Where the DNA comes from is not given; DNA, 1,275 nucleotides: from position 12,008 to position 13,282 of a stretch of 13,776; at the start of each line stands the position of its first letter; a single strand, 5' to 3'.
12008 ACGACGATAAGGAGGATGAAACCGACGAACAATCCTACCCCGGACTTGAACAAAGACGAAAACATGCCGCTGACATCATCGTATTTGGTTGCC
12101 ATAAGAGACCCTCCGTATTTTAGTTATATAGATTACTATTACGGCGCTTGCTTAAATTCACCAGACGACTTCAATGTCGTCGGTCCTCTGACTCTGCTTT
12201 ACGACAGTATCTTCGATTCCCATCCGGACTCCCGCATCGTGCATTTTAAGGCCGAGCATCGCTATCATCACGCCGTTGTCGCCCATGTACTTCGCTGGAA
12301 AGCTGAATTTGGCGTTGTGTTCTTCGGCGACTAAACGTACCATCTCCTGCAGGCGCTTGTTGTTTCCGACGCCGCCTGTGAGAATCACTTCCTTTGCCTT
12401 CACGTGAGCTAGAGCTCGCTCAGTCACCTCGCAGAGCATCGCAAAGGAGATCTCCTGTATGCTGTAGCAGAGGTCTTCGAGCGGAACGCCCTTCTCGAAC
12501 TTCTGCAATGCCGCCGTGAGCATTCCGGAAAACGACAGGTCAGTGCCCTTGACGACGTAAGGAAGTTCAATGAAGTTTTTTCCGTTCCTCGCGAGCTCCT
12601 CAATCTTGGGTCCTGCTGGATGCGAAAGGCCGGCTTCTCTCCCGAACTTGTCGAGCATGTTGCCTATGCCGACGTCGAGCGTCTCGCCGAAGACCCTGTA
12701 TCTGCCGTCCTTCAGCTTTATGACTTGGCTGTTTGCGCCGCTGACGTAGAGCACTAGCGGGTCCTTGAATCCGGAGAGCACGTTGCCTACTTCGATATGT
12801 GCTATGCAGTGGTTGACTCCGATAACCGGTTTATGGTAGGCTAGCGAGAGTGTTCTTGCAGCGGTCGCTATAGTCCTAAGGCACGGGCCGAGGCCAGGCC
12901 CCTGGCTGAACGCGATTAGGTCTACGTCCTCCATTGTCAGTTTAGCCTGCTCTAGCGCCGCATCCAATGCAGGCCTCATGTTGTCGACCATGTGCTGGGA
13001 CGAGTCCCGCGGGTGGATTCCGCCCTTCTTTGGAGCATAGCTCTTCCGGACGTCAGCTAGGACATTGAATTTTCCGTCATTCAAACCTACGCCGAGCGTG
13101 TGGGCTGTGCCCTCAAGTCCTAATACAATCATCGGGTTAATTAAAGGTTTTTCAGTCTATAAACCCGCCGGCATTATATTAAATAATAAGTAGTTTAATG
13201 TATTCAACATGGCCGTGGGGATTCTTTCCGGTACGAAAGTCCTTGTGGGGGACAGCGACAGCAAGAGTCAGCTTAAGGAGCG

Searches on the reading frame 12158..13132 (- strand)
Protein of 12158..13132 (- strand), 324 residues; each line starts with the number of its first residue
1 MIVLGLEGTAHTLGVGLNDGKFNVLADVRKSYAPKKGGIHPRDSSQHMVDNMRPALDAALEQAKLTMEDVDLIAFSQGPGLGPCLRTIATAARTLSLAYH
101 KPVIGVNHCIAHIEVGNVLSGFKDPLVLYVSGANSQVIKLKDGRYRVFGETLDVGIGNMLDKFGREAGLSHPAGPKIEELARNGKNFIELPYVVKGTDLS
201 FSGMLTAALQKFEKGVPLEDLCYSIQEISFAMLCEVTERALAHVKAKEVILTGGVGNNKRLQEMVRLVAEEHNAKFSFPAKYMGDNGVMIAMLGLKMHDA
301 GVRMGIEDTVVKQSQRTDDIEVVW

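Call 5: search_protein_families(library=pfam, proteins=[window:12158-13132:-], max_evalue=0.01)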
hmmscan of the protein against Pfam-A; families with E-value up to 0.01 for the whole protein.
window:12158-13132:- (324 aa): 3 families
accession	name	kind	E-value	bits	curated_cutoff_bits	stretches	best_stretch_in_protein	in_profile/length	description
PF00814.31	TsaD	-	9.8e-80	268.5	24.8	1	25-291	3-263/264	tRNA N6-adenosine threonylcarbamoyltransferase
PF22521.2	HypF_C_2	-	3.2e-09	37.4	27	1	174-288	120-237/241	Carbamoyltransferase, Kae1-like Domain, second subdomain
PF01869.26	BcrAD_BadFG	-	0.0019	18.2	31.5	0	46-148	38-131/271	BadF/BadG/BcrA/BcrD ATPase family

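Call 6: search_protein_families(library=ncbifam, proteins=[window:12158-13132:-], max_evalue=0.01)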
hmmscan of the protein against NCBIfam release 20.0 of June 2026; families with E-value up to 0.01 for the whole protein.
window:12158-13132:- (324 aa): 7 families
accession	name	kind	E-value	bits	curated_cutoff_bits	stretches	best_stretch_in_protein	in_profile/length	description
NF007174.0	PRK09605.1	equivalog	1.4e-148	495.7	447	1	1-324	1-325/535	bifunctional N(6)-L-threonylcarbamoyladenine synthase/serine/threonine protein kinase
TIGR03722.2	arch_KAE1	equivalog_domain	1.7e-143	477.6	375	1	3-324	1-323/323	KEOPS complex N(6)-L-threonylcarbamoyladenine synthase Kae1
TIGR00329.1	gcp_kae1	subfamily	1.7e-85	287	207.8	1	4-291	1-305/305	tRNA (adenosine(37)-N6)-threonylcarbamoyltransferase complex transferase subunit TsaD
TIGR03723.1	T6A_TsaD_YgjD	equivalog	3.2e-57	194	296.1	1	3-296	1-311/314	tRNA (adenosine(37)-N6)-threonylcarbamoyltransferase complex transferase subunit TsaD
TIGR03725.1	T6A_YeaZ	equivalog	1e-09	38.7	69.3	1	43-108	28-93/212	tRNA (adenosine(37)-N6)-threonylcarbamoyltransferase complex dimerization subunit type 1 TsaB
TIGR00143.1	hypF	equivalog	1.4e-05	23.5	466.1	1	173-290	616-734/741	carbamoyltransferase HypF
TIGR00241.1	CoA_E_activ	domain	0.0063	16.1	125.4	0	127-266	95-224/248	acyl-CoA dehydratase activase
